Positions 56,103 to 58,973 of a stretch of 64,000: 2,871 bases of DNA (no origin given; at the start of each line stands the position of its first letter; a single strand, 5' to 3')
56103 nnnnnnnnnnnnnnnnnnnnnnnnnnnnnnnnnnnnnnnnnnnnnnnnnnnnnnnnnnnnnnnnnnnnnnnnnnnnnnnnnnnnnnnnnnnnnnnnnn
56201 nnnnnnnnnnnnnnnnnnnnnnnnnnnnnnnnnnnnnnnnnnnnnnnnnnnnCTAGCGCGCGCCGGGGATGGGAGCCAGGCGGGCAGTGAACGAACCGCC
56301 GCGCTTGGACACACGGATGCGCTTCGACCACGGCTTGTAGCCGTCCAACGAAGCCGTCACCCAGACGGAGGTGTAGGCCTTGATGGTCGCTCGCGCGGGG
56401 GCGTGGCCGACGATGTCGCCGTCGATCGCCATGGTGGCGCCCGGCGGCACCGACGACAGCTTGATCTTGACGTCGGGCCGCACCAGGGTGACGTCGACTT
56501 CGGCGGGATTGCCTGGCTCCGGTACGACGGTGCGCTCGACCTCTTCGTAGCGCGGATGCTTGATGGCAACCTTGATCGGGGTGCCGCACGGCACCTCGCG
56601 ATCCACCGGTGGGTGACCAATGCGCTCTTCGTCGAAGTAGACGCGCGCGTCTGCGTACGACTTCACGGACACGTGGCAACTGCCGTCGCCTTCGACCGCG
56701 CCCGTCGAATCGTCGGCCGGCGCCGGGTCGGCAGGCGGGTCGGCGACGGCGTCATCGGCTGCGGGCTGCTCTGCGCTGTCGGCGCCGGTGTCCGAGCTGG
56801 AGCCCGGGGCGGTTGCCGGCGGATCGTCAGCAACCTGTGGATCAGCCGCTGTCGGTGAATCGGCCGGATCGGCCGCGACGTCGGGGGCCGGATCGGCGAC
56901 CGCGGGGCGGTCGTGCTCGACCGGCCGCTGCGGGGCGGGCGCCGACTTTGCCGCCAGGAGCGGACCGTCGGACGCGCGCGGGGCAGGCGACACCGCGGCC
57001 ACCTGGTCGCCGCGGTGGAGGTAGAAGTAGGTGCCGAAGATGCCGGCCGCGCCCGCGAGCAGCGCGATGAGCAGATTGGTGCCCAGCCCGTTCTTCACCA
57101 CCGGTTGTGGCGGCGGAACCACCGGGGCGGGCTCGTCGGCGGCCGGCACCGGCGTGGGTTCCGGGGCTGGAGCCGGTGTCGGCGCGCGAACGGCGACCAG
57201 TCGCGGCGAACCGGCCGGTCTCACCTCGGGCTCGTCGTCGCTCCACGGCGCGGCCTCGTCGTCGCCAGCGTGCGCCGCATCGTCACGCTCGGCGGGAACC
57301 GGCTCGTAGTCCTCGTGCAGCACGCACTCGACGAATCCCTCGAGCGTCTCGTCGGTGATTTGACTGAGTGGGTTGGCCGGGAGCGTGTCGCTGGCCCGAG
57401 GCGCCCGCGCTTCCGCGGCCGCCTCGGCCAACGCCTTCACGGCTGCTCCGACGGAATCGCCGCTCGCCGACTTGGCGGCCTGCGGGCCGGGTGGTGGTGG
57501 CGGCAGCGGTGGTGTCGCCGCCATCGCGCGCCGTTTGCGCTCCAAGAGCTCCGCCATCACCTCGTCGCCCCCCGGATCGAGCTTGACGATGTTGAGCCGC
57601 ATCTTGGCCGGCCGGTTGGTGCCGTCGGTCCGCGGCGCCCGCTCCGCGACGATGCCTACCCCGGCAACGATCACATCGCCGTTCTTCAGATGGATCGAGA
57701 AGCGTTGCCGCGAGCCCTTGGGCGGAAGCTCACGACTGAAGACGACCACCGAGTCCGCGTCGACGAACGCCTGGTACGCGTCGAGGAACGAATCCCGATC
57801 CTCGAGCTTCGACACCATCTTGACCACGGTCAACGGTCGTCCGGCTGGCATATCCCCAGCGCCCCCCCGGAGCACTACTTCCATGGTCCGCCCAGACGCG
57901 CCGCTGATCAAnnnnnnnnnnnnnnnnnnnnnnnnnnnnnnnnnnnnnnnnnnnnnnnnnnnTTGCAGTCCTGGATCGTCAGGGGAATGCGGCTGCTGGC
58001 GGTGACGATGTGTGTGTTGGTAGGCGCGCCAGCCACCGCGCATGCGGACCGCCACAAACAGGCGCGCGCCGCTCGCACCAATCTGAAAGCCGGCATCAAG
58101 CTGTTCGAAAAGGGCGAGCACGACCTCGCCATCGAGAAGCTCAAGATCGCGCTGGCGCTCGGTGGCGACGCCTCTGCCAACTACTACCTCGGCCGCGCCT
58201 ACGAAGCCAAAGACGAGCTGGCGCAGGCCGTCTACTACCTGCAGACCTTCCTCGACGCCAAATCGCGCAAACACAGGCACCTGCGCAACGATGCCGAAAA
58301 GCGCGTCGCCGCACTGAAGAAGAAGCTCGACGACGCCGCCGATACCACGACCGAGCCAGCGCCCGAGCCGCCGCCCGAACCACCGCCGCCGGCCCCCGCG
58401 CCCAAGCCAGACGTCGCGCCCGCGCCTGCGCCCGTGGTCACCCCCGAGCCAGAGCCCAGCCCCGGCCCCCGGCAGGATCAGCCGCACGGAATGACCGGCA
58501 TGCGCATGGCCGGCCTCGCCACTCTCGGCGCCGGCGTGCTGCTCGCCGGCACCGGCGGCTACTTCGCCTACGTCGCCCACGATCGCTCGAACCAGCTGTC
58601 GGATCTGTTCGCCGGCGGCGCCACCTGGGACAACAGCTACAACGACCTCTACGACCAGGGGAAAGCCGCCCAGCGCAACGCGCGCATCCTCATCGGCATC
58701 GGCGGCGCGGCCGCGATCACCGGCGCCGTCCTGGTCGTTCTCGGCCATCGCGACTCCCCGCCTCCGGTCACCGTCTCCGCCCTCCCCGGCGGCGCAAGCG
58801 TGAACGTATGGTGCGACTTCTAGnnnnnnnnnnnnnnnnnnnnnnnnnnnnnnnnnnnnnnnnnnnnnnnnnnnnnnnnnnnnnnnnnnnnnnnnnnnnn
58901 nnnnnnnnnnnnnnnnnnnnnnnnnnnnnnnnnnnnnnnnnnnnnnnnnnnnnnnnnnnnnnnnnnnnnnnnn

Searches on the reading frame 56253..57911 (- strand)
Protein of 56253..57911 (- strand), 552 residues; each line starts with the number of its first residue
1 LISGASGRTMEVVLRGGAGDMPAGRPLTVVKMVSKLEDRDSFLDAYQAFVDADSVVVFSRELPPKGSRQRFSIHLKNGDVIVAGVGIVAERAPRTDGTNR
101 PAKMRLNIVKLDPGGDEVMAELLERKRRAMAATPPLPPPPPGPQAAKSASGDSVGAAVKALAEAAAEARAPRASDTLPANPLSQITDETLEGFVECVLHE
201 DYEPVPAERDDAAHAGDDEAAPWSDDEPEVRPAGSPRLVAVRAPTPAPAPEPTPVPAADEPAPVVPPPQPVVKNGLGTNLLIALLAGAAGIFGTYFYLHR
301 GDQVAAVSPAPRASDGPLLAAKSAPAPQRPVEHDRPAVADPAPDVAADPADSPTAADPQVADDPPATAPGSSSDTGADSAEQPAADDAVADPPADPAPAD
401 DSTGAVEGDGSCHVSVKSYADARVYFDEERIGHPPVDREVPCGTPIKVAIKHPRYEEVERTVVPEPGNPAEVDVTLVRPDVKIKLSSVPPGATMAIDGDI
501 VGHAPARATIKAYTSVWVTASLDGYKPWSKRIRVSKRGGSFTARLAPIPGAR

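Call 38: search_protein_families(library=pfam, proteins=[window:56253-57911:-], max_evalue=0.01)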
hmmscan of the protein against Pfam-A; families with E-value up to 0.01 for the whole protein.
window:56253-57911:- (552 aa): 1 family
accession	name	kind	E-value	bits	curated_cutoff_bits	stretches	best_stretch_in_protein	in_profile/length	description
PF08308.17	PEGA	-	8.7e-14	51.6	20.8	2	483-536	4-57/71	PEGA domain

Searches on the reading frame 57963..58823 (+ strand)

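Call 3: search_protein_families(library=pfam, proteins=[window:57963-58823:+], max_evalue=0.01)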
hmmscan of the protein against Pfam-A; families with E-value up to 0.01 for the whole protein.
window:57963-58823:+ (286 aa): 3 families
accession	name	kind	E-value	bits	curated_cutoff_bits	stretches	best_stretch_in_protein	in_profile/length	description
PF05887.16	Trypan_PARP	-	5.2e-05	23.7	100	1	119-170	48-102/134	Procyclic acidic repetitive protein (PARP)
PF13432.12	TPR_16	-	6.8e-05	23.7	32.7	1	42-100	2-61/65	Tetratricopeptide repeat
PF20712.2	CyanoTRADDas_TM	-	0.0033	17.9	24.3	0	234-279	7-50/68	Cyanobacterial TRADD-N associated 2-Transmembrane domain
